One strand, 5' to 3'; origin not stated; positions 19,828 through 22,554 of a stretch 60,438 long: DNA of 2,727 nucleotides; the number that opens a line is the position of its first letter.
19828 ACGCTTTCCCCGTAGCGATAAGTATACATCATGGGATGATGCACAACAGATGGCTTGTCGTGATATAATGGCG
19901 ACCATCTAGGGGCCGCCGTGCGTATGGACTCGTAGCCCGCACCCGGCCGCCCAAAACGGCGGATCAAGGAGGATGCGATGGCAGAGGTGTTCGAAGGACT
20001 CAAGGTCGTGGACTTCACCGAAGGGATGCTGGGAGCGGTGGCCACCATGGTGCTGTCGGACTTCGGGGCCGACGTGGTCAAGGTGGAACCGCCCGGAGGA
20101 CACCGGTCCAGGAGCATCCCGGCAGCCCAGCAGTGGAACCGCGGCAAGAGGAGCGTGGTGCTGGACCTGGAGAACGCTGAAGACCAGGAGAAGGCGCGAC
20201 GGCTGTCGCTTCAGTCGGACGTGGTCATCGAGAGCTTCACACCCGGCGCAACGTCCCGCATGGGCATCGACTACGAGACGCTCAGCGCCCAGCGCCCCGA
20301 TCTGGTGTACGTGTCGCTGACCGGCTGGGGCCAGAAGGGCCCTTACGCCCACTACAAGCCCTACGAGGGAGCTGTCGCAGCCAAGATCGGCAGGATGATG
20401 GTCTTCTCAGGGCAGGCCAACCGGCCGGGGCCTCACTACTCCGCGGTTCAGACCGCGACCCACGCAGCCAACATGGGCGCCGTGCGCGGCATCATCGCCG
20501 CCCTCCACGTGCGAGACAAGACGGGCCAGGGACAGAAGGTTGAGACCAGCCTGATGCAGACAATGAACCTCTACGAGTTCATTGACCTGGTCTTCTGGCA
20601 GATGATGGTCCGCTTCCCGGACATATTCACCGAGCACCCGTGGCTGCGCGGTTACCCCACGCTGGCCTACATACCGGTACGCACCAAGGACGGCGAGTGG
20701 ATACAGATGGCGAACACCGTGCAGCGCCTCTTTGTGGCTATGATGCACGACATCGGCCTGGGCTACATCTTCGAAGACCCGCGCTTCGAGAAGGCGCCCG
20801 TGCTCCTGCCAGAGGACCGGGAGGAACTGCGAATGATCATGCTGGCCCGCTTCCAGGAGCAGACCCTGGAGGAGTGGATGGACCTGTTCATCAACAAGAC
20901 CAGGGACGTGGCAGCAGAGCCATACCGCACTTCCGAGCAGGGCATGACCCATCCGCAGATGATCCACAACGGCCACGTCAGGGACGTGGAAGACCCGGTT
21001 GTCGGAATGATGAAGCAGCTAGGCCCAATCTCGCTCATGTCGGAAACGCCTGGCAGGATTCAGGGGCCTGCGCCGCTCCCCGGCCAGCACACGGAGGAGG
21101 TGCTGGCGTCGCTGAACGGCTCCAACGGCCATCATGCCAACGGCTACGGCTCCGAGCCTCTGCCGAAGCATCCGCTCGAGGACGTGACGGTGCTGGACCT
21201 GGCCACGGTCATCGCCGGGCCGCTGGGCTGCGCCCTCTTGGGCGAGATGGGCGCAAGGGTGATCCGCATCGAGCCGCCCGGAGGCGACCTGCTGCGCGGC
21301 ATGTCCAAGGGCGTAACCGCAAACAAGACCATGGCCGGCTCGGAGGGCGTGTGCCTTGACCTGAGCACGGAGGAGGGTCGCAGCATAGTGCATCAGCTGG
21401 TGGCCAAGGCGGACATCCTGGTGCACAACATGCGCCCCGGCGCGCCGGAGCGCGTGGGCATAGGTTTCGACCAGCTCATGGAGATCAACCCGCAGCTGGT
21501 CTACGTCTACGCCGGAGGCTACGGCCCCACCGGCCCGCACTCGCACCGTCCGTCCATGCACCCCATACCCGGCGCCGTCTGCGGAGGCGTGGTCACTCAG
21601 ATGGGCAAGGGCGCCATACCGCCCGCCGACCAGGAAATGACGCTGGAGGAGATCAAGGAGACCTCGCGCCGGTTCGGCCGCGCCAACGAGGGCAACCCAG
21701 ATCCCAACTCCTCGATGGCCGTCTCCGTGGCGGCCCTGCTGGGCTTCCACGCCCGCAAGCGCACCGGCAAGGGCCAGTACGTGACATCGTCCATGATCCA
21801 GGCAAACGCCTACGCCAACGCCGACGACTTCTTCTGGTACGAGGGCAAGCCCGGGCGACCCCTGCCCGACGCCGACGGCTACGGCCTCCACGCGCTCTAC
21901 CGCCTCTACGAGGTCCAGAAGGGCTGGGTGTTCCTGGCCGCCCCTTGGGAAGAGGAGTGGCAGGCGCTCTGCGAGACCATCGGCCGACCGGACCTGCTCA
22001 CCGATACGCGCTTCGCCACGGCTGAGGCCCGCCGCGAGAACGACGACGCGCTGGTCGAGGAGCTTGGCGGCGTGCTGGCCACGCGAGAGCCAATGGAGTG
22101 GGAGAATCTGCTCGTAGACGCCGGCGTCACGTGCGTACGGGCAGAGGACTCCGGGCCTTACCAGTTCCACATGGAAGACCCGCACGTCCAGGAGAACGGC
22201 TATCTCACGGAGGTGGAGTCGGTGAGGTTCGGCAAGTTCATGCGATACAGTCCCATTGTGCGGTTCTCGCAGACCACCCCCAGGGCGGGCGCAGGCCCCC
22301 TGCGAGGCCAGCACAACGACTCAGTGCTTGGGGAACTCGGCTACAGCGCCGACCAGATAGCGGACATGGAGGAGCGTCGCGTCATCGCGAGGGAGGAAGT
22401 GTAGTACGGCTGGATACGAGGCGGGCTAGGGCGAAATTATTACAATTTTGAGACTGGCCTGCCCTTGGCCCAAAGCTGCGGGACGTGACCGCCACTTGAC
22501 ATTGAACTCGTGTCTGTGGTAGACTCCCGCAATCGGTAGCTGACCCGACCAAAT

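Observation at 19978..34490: Candidate new catabolic system: three half-active fused CoA-transferases with transporter, DUF35/thiolase-fold and HAD modules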

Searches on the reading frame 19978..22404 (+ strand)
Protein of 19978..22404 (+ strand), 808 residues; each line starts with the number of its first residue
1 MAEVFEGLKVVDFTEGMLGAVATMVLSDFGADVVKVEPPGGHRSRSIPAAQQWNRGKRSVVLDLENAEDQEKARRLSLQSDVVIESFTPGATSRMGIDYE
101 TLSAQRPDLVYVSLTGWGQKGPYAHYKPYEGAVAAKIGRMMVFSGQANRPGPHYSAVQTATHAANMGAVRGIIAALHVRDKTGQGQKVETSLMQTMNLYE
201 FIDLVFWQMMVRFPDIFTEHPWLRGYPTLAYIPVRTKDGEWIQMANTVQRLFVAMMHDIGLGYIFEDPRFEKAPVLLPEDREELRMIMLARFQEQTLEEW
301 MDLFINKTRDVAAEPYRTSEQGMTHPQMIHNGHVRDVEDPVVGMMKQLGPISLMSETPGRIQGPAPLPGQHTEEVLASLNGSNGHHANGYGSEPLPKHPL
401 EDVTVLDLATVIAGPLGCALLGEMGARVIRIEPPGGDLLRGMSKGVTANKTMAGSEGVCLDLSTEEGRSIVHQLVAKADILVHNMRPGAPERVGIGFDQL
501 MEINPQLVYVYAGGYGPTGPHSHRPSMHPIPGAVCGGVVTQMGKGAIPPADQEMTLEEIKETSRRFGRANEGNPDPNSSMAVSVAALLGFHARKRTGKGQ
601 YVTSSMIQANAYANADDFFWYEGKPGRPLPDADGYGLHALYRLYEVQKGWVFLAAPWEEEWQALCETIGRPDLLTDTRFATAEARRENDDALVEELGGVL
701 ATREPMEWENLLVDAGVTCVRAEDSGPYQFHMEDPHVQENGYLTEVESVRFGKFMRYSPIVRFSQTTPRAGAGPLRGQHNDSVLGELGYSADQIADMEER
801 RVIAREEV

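Call 3: search_protein_families(library=pfam, proteins=[window:19978-22404:+], max_evalue=0.01)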
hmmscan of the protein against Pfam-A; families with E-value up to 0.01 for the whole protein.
window:19978-22404:+ (808 aa): 1 family
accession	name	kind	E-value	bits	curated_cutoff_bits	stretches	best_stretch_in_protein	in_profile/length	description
PF02515.22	CoA_transf_3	-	6.5e-159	529.3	23.3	2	6-372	2-366/366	CoA-transferase family III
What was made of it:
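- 19978..22404 (+): CoA-transferase A: 808 aa, two class III repeats. N-site T161, C-site D575 (NPDPNSS). A/C type. Pfam PF02515 twice, E 6.5e-159 (call 3).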

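Call 7: search_solved_structures(query=window:19978-22401:+, max_evalue=0.00001, show_alignments=3)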
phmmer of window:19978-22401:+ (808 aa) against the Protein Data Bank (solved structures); distinct sequences matched with E-value up to 0.00001: 35.
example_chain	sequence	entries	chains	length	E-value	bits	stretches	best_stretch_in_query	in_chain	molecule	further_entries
1pqy_A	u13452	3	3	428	1.6e-44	155.4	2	5-195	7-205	Hypothetical protein yfdW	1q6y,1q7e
1pt5_A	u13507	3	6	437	2.3e-44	154.9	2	4-195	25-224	Hypothetical protein yfdW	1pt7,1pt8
10uh_A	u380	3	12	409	1.4e-40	142.3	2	6-194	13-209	Formyl-coenzyme a transferase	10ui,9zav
1t4c_A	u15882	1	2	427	1.5e-40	142.3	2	399-543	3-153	Formyl-CoA:oxalate CoA-transferase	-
3ubm_A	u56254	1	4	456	8.4e-40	139.8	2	5-195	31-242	Formyl-CoA:oxalate CoA-transferase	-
9br7_A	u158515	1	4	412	8e-39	136.6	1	5-377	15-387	Succinate--hydroxymethylglutarate CoA-transferase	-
9br6_A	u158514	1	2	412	9.9e-39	136.3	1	5-377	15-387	Succinate--hydroxymethylglutarate CoA-transferase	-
5yiy_A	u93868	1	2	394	3.9e-35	124.4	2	3-192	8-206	CoA transferase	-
5yit_A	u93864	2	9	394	5.2e-35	124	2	3-192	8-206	CoA transferase III | Uncharacterized protein Rv3272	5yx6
4ed9_A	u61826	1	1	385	2.1e-31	112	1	5-196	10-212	CAIB/BAIF family protein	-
9fn0_B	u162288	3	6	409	3e-31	111.5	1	398-802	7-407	Subunit of Benzylsuccinate CoA-transferase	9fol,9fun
2vjo_A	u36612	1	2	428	8.5e-31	110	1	6-221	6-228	FORMYL-COENZYME A TRANSFERASE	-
1vgq_A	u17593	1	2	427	8.7e-31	110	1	5-221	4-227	Formyl-coenzyme A transferase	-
1t3z_A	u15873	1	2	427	9.4e-31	109.9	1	6-221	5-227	Formyl-coenzyme A transferase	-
2vjp_A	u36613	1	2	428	1.2e-30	109.6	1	3-221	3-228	FORMYL-COENZYME A TRANSFERASE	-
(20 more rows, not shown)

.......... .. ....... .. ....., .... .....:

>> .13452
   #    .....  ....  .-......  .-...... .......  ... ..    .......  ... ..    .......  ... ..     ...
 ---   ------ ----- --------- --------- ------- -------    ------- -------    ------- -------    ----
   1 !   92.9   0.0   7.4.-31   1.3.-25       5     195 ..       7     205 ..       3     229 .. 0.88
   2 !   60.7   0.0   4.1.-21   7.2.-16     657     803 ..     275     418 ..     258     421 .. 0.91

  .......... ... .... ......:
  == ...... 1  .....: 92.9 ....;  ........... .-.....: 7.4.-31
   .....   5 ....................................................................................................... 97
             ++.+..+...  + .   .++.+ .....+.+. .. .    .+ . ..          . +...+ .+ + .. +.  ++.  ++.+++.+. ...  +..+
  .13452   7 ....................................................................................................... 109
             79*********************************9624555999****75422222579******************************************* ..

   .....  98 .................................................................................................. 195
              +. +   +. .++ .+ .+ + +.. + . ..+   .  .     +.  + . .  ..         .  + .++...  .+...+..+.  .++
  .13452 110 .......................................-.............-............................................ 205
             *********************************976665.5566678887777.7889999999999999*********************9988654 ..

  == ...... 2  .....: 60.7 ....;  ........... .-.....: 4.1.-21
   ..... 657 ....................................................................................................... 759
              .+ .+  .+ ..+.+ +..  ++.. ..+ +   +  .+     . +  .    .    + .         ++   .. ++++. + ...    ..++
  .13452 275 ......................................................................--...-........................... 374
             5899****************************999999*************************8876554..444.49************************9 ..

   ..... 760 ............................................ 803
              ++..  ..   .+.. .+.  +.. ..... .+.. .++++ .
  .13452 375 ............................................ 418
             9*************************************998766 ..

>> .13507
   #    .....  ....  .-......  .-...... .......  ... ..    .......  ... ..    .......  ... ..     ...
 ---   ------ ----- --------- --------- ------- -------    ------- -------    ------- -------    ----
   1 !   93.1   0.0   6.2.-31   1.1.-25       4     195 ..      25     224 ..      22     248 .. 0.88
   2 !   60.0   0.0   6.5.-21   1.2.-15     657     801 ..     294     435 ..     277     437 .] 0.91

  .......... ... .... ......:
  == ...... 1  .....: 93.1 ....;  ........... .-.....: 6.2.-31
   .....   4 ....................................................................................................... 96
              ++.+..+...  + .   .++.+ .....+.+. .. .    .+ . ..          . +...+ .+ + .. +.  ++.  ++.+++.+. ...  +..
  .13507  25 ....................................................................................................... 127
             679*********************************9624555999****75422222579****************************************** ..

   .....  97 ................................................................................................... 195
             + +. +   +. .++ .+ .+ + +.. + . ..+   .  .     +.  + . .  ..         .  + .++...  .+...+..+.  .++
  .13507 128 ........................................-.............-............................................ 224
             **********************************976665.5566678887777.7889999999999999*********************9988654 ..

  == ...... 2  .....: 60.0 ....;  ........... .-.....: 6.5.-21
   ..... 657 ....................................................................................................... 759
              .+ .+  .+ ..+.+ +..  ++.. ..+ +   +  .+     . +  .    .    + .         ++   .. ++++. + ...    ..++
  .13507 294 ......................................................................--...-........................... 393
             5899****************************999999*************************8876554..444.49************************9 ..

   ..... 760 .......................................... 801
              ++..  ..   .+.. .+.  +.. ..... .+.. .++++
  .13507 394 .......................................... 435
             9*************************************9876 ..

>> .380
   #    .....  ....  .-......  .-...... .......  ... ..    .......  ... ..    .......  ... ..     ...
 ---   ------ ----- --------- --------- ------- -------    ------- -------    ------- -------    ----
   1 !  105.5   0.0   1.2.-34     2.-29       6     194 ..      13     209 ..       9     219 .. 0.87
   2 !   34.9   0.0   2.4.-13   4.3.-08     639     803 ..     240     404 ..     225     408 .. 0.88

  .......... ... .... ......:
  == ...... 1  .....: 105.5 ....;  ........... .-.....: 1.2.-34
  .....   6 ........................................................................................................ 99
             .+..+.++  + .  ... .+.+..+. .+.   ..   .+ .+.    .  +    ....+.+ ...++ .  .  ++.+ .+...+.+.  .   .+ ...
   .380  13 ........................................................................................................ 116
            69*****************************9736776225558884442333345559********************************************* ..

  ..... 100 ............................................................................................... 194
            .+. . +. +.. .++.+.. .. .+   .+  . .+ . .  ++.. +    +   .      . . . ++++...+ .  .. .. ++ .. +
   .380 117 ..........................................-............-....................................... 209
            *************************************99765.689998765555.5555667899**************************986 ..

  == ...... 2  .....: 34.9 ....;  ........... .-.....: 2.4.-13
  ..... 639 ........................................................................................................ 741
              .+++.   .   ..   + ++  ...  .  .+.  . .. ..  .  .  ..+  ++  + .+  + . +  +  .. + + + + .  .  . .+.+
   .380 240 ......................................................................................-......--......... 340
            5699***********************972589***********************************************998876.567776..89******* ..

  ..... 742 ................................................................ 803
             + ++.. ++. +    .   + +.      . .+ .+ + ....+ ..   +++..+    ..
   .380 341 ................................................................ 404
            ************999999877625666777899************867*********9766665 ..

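Call 9: find_encoding_contigs(protein=window:19978-22404:+, flank=10000, max_places=6)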
Protein window:19978-22404:+ (808 aa): 1 contig read that carries it; 1 place shown.
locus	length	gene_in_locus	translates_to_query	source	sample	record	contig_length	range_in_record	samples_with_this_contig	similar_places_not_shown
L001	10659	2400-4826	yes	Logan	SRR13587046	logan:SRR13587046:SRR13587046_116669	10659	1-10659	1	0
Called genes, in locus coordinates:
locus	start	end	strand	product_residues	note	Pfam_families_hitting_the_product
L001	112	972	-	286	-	PF12679:ABC2_membrane_2, PF12730:ABC2_membrane_4 (weak), PF12698:ABC2_membrane_3 (weak), PF10920:DUF2705, PF13346:ABC2_membrane_5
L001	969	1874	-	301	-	PF00005:ABC_tran, PF13304:AAA_21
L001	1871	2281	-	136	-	-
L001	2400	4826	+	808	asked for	PF02515:CoA_transf_3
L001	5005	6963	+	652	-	PF00496:SBP_bac_5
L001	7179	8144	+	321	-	PF19300:BPD_transp_1_N, PF00528:BPD_transp_1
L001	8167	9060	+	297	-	PF12911:OppC_N (weak), PF00528:BPD_transp_1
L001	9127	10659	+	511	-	?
